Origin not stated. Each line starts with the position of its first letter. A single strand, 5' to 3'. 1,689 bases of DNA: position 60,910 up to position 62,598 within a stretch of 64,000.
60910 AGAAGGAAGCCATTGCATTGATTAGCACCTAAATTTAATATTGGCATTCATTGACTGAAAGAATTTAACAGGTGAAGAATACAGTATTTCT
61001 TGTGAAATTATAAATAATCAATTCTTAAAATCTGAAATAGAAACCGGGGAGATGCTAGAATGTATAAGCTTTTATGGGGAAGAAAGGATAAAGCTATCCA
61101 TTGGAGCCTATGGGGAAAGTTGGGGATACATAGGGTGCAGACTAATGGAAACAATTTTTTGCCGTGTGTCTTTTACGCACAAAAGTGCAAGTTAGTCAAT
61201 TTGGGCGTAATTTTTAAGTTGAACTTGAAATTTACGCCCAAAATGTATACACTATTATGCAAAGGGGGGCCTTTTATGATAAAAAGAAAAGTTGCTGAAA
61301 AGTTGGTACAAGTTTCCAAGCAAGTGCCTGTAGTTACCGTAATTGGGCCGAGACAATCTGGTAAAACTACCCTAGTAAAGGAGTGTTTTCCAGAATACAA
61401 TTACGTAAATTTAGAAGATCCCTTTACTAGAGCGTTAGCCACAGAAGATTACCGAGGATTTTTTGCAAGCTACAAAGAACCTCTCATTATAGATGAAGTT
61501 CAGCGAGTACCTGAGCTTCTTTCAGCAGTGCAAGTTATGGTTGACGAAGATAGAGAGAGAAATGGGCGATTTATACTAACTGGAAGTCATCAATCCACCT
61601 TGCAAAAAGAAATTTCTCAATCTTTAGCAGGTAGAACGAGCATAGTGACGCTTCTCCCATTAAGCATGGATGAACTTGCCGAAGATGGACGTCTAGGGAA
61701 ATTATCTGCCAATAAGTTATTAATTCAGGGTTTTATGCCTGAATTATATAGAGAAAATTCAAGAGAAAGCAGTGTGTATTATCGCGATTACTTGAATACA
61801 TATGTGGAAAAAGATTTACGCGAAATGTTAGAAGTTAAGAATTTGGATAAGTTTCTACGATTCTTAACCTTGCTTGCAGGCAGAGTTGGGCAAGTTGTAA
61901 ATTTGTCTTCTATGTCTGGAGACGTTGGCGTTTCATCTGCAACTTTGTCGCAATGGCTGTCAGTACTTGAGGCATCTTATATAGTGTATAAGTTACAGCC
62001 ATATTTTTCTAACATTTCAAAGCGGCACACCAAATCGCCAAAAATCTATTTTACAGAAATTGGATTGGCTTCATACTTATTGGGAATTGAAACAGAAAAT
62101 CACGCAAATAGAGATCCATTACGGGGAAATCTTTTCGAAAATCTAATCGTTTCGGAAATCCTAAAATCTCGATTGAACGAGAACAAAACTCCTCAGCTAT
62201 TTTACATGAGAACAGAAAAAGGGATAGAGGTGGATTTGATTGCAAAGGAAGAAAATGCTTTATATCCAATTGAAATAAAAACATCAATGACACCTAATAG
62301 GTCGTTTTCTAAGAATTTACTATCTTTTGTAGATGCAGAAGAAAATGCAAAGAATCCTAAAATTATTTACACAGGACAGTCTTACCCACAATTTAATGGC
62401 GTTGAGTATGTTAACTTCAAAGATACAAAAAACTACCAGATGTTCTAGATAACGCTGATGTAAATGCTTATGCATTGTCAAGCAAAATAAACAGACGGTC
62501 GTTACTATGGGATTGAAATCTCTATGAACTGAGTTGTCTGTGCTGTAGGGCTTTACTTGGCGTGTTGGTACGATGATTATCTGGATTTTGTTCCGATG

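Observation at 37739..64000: Two hsdM copies broken at the identical codon, a reiterated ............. core, and 101-bp direct repeats: a recombination hotspot bounding a ~26-kb island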

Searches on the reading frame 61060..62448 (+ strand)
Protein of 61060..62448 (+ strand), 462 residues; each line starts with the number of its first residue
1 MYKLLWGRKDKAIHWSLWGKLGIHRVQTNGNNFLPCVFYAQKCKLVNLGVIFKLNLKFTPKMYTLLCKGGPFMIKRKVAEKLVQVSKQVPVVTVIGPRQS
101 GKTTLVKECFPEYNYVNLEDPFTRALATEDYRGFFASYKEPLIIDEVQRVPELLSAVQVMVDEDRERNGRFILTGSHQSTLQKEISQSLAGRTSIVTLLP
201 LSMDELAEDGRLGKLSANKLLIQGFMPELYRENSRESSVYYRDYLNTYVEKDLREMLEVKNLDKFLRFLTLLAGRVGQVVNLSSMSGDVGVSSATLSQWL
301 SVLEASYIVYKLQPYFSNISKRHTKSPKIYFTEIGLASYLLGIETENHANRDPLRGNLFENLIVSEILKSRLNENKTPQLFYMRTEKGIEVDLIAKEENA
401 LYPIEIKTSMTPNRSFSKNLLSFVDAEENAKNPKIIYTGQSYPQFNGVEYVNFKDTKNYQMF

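Call 11: search_protein_families(library=pfam, proteins=[window:61060-62448:+], max_evalue=0.01)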
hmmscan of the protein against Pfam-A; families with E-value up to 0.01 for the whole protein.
window:61060-62448:+ (462 aa): 5 families
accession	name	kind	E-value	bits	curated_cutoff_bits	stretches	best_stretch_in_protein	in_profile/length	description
PF13635.12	DUF4143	-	3.6e-45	154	28.1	1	250-409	1-160/160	Domain of unknown function (DUF4143)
PF13173.12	AAA_14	-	1.3e-29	103.3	27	1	90-206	3-128/129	AAA domain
PF01637.24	ATPase_2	-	0.00015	22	33.2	0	89-130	20-61/225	ATPase domain predominantly from Archaea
PF13401.12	AAA_22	-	0.001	19.9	27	0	140-177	86-124/130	AAA domain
PF13191.12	AAA_16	-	0.0041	18.1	32.6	1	87-123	22-61/167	AAA ATPase domain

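Call 12: find_encoding_contigs(protein=window:61060-62448:+, flank=10000, max_places=10)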
Protein window:61060-62448:+ (462 aa): 14 contigs read that carry it; 10 places shown.
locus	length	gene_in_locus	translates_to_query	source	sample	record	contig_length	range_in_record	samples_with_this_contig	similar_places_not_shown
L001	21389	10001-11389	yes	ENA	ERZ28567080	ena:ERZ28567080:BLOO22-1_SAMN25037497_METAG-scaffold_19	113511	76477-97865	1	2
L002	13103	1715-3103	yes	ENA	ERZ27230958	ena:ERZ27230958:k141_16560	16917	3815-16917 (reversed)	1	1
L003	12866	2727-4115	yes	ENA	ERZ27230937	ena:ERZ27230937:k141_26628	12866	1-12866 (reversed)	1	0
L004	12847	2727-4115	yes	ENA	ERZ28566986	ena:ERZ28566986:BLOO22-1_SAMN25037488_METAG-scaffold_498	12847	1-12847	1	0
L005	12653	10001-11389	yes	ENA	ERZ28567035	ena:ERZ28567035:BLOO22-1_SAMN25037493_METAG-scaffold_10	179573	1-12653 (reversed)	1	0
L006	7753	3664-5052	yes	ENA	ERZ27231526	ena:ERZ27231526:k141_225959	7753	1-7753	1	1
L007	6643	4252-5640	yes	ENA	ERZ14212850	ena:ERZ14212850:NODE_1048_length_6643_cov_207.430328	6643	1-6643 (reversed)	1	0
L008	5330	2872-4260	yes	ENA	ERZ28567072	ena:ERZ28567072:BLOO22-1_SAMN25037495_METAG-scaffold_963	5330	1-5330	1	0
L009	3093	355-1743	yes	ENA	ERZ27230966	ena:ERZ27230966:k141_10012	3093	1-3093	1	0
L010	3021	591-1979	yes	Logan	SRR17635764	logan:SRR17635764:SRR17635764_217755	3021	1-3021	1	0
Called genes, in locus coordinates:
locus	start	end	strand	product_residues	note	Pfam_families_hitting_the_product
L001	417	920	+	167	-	-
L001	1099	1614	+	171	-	PF01381:HTH_3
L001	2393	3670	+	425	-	PF12704:MacB_PCD, PF02687:FtsX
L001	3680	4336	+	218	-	PF00005:ABC_tran, PF02463:SMC_N (weak), PF13175:AAA_15 (faint), PF13304:AAA_21 (faint)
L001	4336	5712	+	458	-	PF02687:FtsX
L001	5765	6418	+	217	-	PF00072:Response_reg, PF00486:Trans_reg_C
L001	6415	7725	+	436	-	PF00512:HisKA (weak), PF02518:HATPase_c, PF14501:HATPase_c_5 (weak)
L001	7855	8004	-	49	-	-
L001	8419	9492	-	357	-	PF13310:Virulence_RhuM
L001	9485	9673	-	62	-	-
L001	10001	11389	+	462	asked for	PF13173:AAA_14, PF13635:DUF4143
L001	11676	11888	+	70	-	PF01381:HTH_3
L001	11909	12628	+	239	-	PF12161:HsdM_N, PF02384:N6_Mtase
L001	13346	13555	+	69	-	-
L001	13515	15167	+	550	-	PF00239:Resolvase, PF07508:Recombinase, PF13408:Zn_ribbon_recom (weak)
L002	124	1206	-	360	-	PF13310:Virulence_RhuM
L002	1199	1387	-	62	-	-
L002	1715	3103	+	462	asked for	PF13173:AAA_14, PF13635:DUF4143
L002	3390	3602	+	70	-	PF01381:HTH_3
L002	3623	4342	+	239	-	PF12161:HsdM_N, PF02384:N6_Mtase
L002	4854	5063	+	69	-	-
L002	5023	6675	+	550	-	PF00239:Resolvase, PF07508:Recombinase, PF13408:Zn_ribbon_recom (weak)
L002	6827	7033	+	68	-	PF02604:PhdYeFM_antitox (weak)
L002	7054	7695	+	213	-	PF12161:HsdM_N, PF02384:N6_Mtase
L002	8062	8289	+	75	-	PF13443:HTH_26, PF01381:HTH_3 (weak)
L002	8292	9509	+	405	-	PF00145:DNA_methylase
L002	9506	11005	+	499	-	PF00145:DNA_methylase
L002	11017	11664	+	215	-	-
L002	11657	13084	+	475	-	PF07728:AAA_5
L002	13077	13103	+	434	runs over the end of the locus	PF09563:RE_LlaJI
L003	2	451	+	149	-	?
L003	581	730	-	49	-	-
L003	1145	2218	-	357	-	PF13310:Virulence_RhuM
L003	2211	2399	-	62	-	-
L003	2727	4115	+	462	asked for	PF13173:AAA_14, PF13635:DUF4143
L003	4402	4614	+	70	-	PF01381:HTH_3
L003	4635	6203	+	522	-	PF12161:HsdM_N, PF02384:N6_Mtase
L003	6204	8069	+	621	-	-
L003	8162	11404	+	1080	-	PF04313:HSDR_N, PF00270:DEAD, PF04851:ResIII, PF18766:SWI2_SNF2, PF22679:T1R_D3-like, PF12008:EcoR124_C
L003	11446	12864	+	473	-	?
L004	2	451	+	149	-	?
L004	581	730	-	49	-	-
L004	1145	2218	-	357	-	PF13310:Virulence_RhuM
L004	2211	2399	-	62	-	-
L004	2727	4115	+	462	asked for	PF13173:AAA_14, PF13635:DUF4143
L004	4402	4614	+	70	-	PF01381:HTH_3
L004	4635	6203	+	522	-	PF12161:HsdM_N, PF02384:N6_Mtase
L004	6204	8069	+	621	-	PF01420:Methylase_S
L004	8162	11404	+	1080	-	PF04313:HSDR_N, PF00270:DEAD, PF04851:ResIII, PF18766:SWI2_SNF2, PF22679:T1R_D3-like, PF12008:EcoR124_C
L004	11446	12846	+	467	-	?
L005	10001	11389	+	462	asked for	PF13173:AAA_14, PF13635:DUF4143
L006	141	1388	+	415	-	PF00512:HisKA (weak), PF02518:HATPase_c, PF14501:HATPase_c_5 (weak)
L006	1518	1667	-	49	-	-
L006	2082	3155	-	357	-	PF13310:Virulence_RhuM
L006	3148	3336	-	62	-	-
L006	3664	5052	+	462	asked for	PF13173:AAA_14, PF13635:DUF4143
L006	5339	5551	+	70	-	PF01381:HTH_3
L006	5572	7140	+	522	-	PF12161:HsdM_N, PF02384:N6_Mtase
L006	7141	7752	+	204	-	?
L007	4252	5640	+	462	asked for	PF13173:AAA_14, PF13635:DUF4143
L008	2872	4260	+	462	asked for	PF13173:AAA_14, PF13635:DUF4143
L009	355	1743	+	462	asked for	PF13173:AAA_14, PF13635:DUF4143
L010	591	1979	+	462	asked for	PF13173:AAA_14, PF13635:DUF4143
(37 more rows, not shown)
